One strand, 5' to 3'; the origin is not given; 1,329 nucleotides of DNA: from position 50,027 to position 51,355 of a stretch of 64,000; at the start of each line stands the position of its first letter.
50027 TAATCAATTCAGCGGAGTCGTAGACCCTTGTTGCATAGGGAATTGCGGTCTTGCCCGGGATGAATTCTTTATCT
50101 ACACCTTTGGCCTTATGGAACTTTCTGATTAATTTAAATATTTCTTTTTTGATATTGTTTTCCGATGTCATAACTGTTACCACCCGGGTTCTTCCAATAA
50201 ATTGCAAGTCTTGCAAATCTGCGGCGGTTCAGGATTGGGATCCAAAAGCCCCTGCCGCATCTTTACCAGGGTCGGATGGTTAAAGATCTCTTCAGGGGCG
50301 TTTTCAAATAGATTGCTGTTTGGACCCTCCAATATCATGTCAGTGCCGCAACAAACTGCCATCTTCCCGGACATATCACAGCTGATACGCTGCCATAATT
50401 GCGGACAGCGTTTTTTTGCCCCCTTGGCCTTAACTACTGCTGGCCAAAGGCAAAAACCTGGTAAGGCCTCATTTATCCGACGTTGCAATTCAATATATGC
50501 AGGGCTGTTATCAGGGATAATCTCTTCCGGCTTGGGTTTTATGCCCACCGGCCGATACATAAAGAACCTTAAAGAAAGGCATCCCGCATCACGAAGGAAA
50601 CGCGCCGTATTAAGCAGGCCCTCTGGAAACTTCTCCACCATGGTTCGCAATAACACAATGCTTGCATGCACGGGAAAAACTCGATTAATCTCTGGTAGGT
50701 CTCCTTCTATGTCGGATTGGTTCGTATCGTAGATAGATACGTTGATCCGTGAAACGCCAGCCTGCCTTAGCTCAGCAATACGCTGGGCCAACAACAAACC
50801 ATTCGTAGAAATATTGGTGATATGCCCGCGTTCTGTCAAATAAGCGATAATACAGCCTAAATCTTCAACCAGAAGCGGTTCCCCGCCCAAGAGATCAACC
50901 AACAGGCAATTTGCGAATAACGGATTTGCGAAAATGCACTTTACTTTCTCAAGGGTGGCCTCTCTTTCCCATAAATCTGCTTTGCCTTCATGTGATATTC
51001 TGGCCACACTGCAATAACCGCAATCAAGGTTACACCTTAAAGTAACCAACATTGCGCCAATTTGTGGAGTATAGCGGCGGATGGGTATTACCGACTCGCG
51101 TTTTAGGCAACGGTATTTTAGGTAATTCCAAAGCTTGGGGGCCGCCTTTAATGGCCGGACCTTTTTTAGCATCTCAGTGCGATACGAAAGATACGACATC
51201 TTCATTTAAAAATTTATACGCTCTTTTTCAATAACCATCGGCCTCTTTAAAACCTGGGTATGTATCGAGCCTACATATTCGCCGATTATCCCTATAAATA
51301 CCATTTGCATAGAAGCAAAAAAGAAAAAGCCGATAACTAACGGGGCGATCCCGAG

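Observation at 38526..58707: Five radical-SAM enzymes plus a TPP-dependent ALS-like enzyme and a C-methyltransferase inside a nucleotide-sugar cluster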

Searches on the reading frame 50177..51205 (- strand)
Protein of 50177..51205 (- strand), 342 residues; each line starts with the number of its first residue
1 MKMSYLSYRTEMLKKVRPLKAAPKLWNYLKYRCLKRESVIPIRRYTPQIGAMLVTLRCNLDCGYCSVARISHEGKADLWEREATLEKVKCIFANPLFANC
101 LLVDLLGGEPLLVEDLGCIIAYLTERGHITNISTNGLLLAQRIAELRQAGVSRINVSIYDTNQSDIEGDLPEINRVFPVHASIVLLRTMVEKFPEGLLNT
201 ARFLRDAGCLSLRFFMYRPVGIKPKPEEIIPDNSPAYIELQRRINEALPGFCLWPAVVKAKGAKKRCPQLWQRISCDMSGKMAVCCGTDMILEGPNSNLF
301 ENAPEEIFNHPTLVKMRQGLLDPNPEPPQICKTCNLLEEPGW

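Call 6: search_protein_families(library=pfam, proteins=[window:50177-51205:-])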
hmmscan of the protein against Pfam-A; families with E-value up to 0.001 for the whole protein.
window:50177-51205:- (342 aa): 2 families
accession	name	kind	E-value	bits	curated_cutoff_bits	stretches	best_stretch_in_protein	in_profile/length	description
PF04055.27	Radical_SAM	-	8.7e-14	52.5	29.5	1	53-210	2-142/166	Radical SAM superfamily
PF13186.11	SPASM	-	0.00033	21.3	21.5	0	267-335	1-67/67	Iron-sulfur cluster-binding domain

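Call 8: search_protein_families(library=ncbifam, proteins=[window:50177-51205:-])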
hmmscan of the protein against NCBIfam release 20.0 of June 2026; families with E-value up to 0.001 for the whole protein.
window:50177-51205:- (342 aa): 40 families (the best 25 are shown)
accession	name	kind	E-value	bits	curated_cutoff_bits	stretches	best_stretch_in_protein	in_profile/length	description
TIGR02668.1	moaA_archaeal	equivalog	5.4e-17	61.7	325.25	1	53-163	15-121/303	GTP 3',8-cyclase MoaA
TIGR02666.1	moaA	equivalog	1.7e-16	60.1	284.05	1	54-158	16-122/336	GTP 3',8-cyclase MoaA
NF001199.0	PRK00164.2-1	equivalog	7.1e-15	54.9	231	1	53-163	17-123/308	GTP 3',8-cyclase MoaA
TIGR04347.1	pseudo_SAM_Halo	equivalog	1.2e-11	44.5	525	1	54-159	44-145/390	TIGR04347 family pseudo-SAM/SPASM protein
TIGR04545.1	rSAM_ahbD_hemeb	equivalog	1.8e-11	44.1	500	1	52-161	4-109/339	heme b synthase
TIGR02109.1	PQQ_syn_pqqE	equivalog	4.8e-11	42.2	381.35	1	54-163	13-118/358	pyrroloquinoline quinone biosynthesis protein PqqE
NF033640.1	N_Twi_rSAM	subfamily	1.3e-10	40.9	170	1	264-340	2-75/398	twitch domain-containing radical SAM protein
NF050035.1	rSAM_WgK_link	exception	1.8e-10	40.4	650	1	46-162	7-120/367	radical SAM/SPASM peptide maturase WgkB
NF038283.1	viperin_w_prok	equivalog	6e-10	38.8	180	1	54-161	8-116/281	viperin family antiviral radical SAM protein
TIGR04546.1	rSAM_ahbC_deAc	equivalog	6.6e-10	38.3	650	1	54-160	45-147/390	12,18-didecarboxysiroheme deacetylase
NF045702.1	rSAM_GDGT_ether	equivalog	8.6e-10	37.8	450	1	48-164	86-203/486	tetraether lipid synthase Tes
TIGR04133.1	rSAM_w_lipo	hypoth_equivalog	1.6e-09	37.1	425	1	54-159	30-134/350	TIGR04133 family radical SAM/SPASM protein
TIGR04317.1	W_rSAM_matur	equivalog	2.1e-09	37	380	1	54-163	10-115/349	tungsten cofactor oxidoreductase radical SAM maturase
TIGR04311.1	rSAM_Geo_metal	subfamily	4.3e-09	35.9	400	1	54-188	9-141/423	radical SAM/SPASM family putative metalloenzyme maturase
TIGR04054.1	rSAM_NirJ1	equivalog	5.5e-09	35.1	650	1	51-159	39-143/387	putative heme d1 biosynthesis radical SAM protein NirJ1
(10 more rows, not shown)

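Call 34: find_homologous_proteins(query=window:50177-51205:-)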
Query window:50177-51205:- (342 aa): 255 proteins with E <= 0.001 among 3528 candidates; the best 120 are listed.
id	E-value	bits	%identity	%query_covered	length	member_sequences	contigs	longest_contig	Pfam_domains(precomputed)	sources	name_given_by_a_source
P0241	8.8e-198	675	100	85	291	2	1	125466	PF04055.28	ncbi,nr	ncbi:MAG: radical SAM protein [Candidatus Omnitrophica bacterium]|nr:radical SAM protein [Candidatus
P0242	2.8e-165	568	75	95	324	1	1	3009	PF04055.28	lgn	-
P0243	8.3e-165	566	69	99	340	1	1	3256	PF04055.28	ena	-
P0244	3.2e-159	548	66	99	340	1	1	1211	PF04055.28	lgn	-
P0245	2.3e-158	545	68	99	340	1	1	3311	PF04055.28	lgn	-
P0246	5.0e-158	544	69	99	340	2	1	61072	PF04055.28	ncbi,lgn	-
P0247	2.7e-157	542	66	99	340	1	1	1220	PF04055.28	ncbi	-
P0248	2.7e-157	541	67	99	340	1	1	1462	PF04055.28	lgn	-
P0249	5.9e-157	540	66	99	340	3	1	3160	PF04055.28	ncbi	-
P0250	3.0e-156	538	65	99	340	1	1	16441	PF04055.28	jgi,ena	jgi:MoaA/NifB/PqqE/SkfB family radical SAM enzyme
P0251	4.3e-156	538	65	99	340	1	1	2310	PF04055.28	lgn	-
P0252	1.4e-155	536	66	99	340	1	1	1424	PF04055.28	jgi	-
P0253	2.0e-153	529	66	99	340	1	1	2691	PF04055.28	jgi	-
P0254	9.2e-153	527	66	99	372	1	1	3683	PF04055.28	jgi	jgi:MoaA/NifB/PqqE/SkfB family radical SAM enzyme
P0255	9.3e-153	527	66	99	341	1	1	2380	PF04055.28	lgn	-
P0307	4.2e-141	488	62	98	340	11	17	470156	PF04055.28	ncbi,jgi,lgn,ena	ncbi:MAG: radical SAM protein [Polyangia bacterium]|jgi:MoaA/NifB/PqqE/SkfB family radical SAM enzym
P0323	8.2e-139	481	62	97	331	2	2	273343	PF04055.28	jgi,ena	-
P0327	1.5e-138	480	61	99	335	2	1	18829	PF04055.28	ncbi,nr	ncbi:MAG: radical SAM protein [Nanoarchaeota archaeon]|nr:radical SAM protein [Nanoarchaeota archaeo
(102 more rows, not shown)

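Call 35: find_encoding_contigs(protein=P0307, flank=8000, max_places=2)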
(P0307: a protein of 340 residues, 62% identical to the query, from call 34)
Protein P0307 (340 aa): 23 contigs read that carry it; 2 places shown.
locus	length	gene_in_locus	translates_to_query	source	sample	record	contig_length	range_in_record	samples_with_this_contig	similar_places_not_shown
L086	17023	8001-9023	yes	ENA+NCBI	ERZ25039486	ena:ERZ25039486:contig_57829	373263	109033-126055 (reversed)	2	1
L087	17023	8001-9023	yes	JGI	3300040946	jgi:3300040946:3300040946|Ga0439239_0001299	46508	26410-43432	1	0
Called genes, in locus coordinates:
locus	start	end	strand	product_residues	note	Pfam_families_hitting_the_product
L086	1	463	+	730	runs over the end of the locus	PF13429:TPR_15, PF13432:TPR_16, PF14559:TPR_19, PF13414:TPR_11, PF13432:TPR_16, PF13414:TPR_11, PF13432:TPR_16, PF14559:TPR_19, +31 more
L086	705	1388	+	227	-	PF07719:TPR_2 (faint), PF13424:TPR_12 (faint)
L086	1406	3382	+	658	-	-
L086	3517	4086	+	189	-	-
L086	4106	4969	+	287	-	PF05368:NmrA, PF13460:NAD_binding_10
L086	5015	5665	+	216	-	PF13462:Thioredoxin_4, PF01323:DSBA, PF13743:Thioredoxin_5 (weak)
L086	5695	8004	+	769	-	PF09586:YfhO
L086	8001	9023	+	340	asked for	PF04055:Radical_SAM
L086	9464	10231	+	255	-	PF00456:Transketolase_N, PF13292:DXP_synthase_N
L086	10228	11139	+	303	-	PF02779:Transket_pyr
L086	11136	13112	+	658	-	PF01370:Epimerase, PF16363:GDP_Man_Dehyd, PF00535:Glycos_transf_2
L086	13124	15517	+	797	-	PF13424:TPR_12, PF13432:TPR_16, PF14559:TPR_19, PF00515:TPR_1, PF07719:TPR_2, PF13414:TPR_11, PF13424:TPR_12, PF13432:TPR_16, +53 more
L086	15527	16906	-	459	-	PF02321:OEP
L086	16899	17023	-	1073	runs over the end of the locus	PF00873:ACR_tran, PF03176:MMPL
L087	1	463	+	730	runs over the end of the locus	PF13429:TPR_15, PF13432:TPR_16, PF14559:TPR_19, PF13414:TPR_11, PF13432:TPR_16, PF13414:TPR_11, PF13432:TPR_16, PF14559:TPR_19, +30 more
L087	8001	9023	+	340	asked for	PF04055:Radical_SAM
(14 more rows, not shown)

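Call 36: find_encoding_contigs(protein=P0323, flank=8000, max_places=1)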
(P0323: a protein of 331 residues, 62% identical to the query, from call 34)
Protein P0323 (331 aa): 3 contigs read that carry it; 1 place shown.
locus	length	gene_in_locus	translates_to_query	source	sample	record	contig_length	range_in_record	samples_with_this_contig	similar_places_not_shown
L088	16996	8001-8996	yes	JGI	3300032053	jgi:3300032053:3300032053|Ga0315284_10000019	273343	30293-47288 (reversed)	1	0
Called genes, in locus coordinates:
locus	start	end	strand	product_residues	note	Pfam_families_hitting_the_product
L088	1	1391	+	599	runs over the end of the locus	-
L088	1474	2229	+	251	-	PF00483:NTP_transferase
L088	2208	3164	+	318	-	PF04321:RmlD_sub_bind, PF01073:3Beta_HSD, PF01370:Epimerase, PF02719:Polysacc_synt_2, PF08659:KR (weak), PF16363:GDP_Man_Dehyd, PF07993:NAD_binding_4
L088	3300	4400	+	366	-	PF13353:Fer4_12 (weak), PF04055:Radical_SAM, PF13186:SPASM (faint)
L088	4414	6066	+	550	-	PF02310:B12-binding, PF04055:Radical_SAM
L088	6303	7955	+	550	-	PF02310:B12-binding, PF04055:Radical_SAM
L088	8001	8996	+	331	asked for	PF04055:Radical_SAM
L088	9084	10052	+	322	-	PF04055:Radical_SAM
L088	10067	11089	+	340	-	PF04055:Radical_SAM, PF13186:SPASM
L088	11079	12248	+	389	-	PF13489:Methyltransf_23, PF13847:Methyltransf_31, PF08241:Methyltransf_11, PF08242:Methyltransf_12, PF13649:Methyltransf_25, PF22674:C2185-like_N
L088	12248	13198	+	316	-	PF01370:Epimerase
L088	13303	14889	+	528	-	PF03102:NeuB, PF07883:Cupin_2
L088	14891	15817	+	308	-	PF08282:Hydrolase_3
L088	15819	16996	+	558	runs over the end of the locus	PF02776:TPP_enzyme_N, PF00205:TPP_enzyme_M, PF02775:TPP_enzyme_C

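Call 37: find_encoding_contigs(protein=P0327, flank=8000, max_places=1)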
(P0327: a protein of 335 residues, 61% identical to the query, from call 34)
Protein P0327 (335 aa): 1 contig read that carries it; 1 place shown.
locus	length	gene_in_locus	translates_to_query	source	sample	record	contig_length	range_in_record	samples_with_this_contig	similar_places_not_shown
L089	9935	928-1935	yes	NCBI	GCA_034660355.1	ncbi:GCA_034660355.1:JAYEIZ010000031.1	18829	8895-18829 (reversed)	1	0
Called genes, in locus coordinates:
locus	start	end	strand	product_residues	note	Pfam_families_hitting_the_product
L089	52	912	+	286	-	PF01370:Epimerase, PF02719:Polysacc_synt_2, PF07993:NAD_binding_4 (weak), PF16363:GDP_Man_Dehyd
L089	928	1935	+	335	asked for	PF04055:Radical_SAM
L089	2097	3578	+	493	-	PF02310:B12-binding, PF04055:Radical_SAM, PF13353:Fer4_12 (weak)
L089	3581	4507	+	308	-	PF00535:Glycos_transf_2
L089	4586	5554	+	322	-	PF00106:adh_short (faint), PF04321:RmlD_sub_bind, PF05368:NmrA (faint), PF01073:3Beta_HSD, PF01370:Epimerase, PF02719:Polysacc_synt_2, PF07993:NAD_binding_4 (faint), PF16363:GDP_Man_Dehyd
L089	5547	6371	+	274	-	PF13292:DXP_synthase_N, PF00456:Transketolase_N, PF00676:E1_dh (weak), PF09364:XFP_N (weak)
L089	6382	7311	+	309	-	PF02779:Transket_pyr, PF02780:Transketolase_C, PF17147:PFOR_II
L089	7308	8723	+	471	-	PF02310:B12-binding, PF04055:Radical_SAM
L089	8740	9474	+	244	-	PF07021:MetW, PF13489:Methyltransf_23, PF13649:Methyltransf_25, PF13847:Methyltransf_31, PF08241:Methyltransf_11, PF08242:Methyltransf_12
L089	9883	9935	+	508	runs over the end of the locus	PF09852:DUF2079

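Call 43: search_solved_structures(query=window:50177-51205:-, max_evalue=0.01)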
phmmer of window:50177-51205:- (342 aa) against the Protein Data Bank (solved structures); distinct sequences matched with E-value up to 0.01: 7.
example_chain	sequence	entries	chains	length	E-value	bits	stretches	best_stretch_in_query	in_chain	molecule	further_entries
2fb2_A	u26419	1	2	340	2e-08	37.1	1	51-159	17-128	Molybdenum cofactor biosynthesis protein A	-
1tv7_A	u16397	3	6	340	3.2e-08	36.4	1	52-159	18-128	Molybdenum cofactor biosynthesis protein A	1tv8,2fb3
8wm2_A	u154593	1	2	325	1.3e-06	31.1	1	52-159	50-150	Fe-S radical SAM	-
7vob_C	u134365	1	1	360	0.00014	24.4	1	57-158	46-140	Cytosylglucuronate decarboxylase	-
7voc_C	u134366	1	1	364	0.00014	24.4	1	57-158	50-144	Cytosylglucuronate decarboxylase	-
6y1x_A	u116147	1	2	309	0.00073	22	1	54-159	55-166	Radical SAM domain protein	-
7tol_A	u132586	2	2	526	0.003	20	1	39-156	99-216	glycerol dibiphytanyl glycerol tetraether - macrocyclic archaeol synthase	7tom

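Call 84: find_encoding_contigs(protein=P0246, flank=10000, max_places=1)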
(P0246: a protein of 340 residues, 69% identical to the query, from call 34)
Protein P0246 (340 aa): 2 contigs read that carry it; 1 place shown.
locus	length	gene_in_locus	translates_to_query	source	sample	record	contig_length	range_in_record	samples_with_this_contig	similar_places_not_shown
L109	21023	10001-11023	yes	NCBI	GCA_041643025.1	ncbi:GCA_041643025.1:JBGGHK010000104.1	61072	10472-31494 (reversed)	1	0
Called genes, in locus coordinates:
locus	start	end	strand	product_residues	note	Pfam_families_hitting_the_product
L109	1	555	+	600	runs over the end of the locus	PF02776:TPP_enzyme_N, PF00205:TPP_enzyme_M, PF02775:TPP_enzyme_C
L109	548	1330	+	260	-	PF00702:Hydrolase, PF13344:Hydrolase_6, PF13419:HAD_2 (weak), PF13242:Hydrolase_like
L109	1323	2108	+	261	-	PF03328:HpcH_HpaI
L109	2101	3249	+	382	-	PF08421:Methyltransf_13 (weak), PF13489:Methyltransf_23, PF08241:Methyltransf_11, PF08242:Methyltransf_12 (weak), PF22674:C2185-like_N (faint), PF08484:Methyltransf_14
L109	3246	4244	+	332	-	PF04055:Radical_SAM, PF13186:SPASM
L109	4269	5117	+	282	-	PF01370:Epimerase, PF04321:RmlD_sub_bind, PF16363:GDP_Man_Dehyd (faint)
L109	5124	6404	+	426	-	PF04055:Radical_SAM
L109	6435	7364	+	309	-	PF00535:Glycos_transf_2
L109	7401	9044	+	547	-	PF02310:B12-binding, PF04055:Radical_SAM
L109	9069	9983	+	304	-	PF13489:Methyltransf_23, PF08241:Methyltransf_11, PF08242:Methyltransf_12, PF13649:Methyltransf_25, PF13847:Methyltransf_31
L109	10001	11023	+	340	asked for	PF04055:Radical_SAM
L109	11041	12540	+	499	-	PF02310:B12-binding, PF04055:Radical_SAM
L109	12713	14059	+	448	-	PF01041:DegT_DnrJ_EryC1, PF00155:Aminotran_1_2 (faint), PF00266:Aminotran_5, PF01053:Cys_Met_Meta_PP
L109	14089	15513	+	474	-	PF01943:Polysacc_synt, PF13440:Polysacc_synt_3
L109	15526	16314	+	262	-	-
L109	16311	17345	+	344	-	PF13439:Glyco_transf_4, PF00534:Glycos_transf_1, PF13692:Glyco_trans_1_4, PF13524:Glyco_trans_1_2 (weak)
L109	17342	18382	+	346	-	PF13439:Glyco_transf_4 (weak), PF00534:Glycos_transf_1, PF13692:Glyco_trans_1_4, PF13524:Glyco_trans_1_2 (weak), PF20706:GT4-conflict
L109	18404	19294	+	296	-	PF00535:Glycos_transf_2, PF10111:Glyco_tranf_2_2 (faint), PF13641:Glyco_tranf_2_3, PF13632:Glyco_trans_2_3 (weak)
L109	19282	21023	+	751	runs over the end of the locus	PF13439:Glyco_transf_4 (faint), PF00534:Glycos_transf_1, PF13692:Glyco_trans_1_4, PF01075:Glyco_transf_9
